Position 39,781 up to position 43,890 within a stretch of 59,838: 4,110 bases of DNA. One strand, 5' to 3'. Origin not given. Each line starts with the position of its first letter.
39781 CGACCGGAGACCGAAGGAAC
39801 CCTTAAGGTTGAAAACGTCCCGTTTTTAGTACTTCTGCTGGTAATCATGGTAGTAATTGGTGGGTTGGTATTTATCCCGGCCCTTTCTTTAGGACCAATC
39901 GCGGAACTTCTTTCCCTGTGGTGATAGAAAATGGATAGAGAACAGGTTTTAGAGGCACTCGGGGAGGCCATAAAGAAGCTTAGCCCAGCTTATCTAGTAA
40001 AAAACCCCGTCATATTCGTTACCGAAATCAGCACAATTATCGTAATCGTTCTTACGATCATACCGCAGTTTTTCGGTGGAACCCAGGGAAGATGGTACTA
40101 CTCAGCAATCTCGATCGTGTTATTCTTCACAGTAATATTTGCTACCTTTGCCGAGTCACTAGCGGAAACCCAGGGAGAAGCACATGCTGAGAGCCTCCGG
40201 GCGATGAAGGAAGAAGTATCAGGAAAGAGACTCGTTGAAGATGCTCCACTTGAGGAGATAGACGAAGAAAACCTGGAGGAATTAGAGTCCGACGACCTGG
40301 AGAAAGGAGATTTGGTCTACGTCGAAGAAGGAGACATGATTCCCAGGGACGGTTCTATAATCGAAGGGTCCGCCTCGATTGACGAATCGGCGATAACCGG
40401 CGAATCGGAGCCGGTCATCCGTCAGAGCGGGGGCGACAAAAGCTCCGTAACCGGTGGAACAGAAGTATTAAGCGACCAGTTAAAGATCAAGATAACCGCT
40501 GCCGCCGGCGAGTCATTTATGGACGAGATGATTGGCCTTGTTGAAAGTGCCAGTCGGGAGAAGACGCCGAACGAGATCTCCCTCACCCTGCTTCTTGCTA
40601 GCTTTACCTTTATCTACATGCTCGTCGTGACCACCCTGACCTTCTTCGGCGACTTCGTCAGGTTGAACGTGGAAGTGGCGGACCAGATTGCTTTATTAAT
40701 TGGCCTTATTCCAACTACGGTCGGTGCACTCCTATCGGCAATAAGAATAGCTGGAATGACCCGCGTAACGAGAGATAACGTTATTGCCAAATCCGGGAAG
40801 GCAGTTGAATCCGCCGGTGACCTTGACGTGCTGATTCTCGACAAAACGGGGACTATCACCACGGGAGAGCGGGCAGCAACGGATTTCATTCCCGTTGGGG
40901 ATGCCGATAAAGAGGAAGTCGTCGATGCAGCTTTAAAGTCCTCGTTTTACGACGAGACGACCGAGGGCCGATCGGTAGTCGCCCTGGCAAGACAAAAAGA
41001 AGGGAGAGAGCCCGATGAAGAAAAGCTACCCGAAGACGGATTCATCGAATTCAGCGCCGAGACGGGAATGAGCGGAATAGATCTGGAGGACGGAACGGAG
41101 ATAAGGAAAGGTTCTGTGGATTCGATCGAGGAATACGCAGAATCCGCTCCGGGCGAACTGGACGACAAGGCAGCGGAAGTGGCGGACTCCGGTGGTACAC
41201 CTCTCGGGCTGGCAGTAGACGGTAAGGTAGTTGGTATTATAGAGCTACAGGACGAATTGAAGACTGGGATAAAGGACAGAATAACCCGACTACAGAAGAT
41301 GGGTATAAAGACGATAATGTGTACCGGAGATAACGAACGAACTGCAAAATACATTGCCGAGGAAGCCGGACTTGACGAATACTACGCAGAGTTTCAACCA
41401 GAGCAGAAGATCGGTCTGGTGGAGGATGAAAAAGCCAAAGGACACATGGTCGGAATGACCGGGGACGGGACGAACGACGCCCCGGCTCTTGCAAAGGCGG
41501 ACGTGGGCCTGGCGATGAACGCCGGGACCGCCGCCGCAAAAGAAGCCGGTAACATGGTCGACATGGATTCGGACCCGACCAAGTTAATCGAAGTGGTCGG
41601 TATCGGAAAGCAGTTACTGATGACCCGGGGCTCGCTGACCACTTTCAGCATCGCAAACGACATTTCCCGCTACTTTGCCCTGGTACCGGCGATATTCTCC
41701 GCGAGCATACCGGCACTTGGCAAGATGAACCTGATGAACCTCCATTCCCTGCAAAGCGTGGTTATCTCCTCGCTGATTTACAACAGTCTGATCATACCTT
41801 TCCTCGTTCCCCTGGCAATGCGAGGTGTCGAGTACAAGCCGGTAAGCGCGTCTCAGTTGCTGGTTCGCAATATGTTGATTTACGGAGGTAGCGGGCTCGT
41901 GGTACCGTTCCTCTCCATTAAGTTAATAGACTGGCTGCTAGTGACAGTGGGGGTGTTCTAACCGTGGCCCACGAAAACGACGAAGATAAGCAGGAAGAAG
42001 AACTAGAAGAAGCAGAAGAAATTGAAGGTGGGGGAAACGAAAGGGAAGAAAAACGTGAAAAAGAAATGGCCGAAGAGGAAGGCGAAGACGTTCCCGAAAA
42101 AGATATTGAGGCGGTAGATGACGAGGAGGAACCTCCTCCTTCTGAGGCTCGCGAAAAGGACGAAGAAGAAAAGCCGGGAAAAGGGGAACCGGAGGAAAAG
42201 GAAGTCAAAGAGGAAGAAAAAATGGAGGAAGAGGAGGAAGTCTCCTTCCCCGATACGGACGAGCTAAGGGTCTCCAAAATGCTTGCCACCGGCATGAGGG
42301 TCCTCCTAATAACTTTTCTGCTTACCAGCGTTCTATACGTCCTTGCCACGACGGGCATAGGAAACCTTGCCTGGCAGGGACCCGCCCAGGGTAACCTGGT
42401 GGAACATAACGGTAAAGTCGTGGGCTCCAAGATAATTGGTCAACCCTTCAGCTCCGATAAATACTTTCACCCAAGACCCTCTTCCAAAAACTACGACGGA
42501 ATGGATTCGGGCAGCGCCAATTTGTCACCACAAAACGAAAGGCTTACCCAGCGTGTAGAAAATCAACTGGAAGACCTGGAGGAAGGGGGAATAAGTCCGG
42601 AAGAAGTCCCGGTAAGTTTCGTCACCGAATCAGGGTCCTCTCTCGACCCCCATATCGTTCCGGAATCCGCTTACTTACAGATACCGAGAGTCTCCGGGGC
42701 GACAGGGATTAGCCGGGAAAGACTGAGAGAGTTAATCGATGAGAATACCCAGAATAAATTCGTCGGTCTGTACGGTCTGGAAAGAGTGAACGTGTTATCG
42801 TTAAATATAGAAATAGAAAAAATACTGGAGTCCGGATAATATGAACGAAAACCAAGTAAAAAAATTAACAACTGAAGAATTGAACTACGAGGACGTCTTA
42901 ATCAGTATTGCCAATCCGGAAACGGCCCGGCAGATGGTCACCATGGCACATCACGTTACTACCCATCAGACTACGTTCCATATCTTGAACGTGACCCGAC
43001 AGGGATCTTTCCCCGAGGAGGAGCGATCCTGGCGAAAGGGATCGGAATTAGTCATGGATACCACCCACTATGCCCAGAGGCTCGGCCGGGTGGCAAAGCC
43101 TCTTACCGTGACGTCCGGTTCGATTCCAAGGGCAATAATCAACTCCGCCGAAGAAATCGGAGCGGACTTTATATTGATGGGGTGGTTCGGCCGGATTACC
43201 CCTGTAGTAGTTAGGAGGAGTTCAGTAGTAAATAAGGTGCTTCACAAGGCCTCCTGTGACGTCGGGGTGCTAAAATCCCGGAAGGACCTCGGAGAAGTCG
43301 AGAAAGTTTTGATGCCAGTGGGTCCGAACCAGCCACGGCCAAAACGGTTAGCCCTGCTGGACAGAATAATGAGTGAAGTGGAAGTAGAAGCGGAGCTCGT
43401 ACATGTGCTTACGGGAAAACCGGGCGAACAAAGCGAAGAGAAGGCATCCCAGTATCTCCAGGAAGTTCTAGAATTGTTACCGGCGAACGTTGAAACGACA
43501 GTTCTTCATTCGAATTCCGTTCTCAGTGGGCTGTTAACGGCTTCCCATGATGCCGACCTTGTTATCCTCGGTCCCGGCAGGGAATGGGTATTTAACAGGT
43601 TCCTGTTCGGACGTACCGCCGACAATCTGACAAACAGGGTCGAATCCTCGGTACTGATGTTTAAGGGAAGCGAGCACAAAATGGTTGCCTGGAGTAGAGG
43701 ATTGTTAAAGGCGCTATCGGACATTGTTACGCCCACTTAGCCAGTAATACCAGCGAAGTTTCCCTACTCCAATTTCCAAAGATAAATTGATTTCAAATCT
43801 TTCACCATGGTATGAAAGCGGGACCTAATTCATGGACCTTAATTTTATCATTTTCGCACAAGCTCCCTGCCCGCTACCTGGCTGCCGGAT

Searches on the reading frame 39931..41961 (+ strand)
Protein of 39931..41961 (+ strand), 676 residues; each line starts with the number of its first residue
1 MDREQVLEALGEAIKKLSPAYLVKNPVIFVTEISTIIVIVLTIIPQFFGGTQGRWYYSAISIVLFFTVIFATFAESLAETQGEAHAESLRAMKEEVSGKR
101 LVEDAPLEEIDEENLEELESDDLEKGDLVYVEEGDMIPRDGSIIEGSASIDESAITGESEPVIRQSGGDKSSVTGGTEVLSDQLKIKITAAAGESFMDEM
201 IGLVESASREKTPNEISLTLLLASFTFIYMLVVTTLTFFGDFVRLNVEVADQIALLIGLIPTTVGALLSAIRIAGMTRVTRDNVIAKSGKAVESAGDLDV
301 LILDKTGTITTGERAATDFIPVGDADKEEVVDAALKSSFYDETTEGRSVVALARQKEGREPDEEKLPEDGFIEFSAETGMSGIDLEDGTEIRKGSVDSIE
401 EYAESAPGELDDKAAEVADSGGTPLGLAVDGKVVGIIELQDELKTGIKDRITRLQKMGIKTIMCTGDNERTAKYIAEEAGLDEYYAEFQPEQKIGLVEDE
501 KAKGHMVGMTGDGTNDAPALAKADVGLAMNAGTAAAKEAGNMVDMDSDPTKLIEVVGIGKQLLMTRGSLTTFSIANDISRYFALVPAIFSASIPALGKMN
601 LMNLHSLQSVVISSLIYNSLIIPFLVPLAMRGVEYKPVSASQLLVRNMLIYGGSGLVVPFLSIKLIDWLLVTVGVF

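Call 7: search_protein_families(library=pfam, proteins=[window:39931-41961:+])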
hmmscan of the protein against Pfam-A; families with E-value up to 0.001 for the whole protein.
window:39931-41961:+ (676 aa): 3 families
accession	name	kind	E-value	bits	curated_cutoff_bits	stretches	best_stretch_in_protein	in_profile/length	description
PF00122.25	E1-E2_ATPase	-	5.1e-33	114.5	28.1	1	111-281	11-180/181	E1-E2 ATPase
PF00702.32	Hydrolase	-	9.4e-23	82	26.4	1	299-524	2-191/191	haloacid dehalogenase-like hydrolase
PF08282.18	Hydrolase_3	-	5.1e-05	23.6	20.9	0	443-487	16-60/255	haloacid dehalogenase-like hydrolase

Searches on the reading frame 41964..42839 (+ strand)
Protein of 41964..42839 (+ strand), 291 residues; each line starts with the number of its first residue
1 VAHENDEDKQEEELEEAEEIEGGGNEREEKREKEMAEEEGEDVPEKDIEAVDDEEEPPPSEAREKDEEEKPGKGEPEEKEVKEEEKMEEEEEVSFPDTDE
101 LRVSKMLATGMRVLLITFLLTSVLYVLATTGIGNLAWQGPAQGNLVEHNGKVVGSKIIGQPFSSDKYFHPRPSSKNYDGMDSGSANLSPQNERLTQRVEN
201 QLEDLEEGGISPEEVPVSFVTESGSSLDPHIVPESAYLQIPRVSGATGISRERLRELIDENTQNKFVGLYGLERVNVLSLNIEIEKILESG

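Call 7: search_protein_families(library=pfam, proteins=[window:41964-42839:+])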
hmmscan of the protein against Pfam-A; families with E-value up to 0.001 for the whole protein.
window:41964-42839:+ (291 aa): 1 family
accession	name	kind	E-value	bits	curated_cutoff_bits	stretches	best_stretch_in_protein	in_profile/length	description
PF02669.20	KdpC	-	2.9e-60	203.6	24.1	1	109-285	3-181/182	K+-transporting ATPase, c chain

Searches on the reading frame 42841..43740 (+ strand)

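Call 7: search_protein_families(library=pfam, proteins=[window:42841-43740:+])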
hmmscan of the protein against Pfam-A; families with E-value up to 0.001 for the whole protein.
window:42841-43740:+ (299 aa): 1 family
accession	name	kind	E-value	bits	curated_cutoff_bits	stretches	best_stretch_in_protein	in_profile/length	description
PF00582.32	Usp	-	6.8e-18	66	24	2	16-144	2-140/141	Universal stress protein family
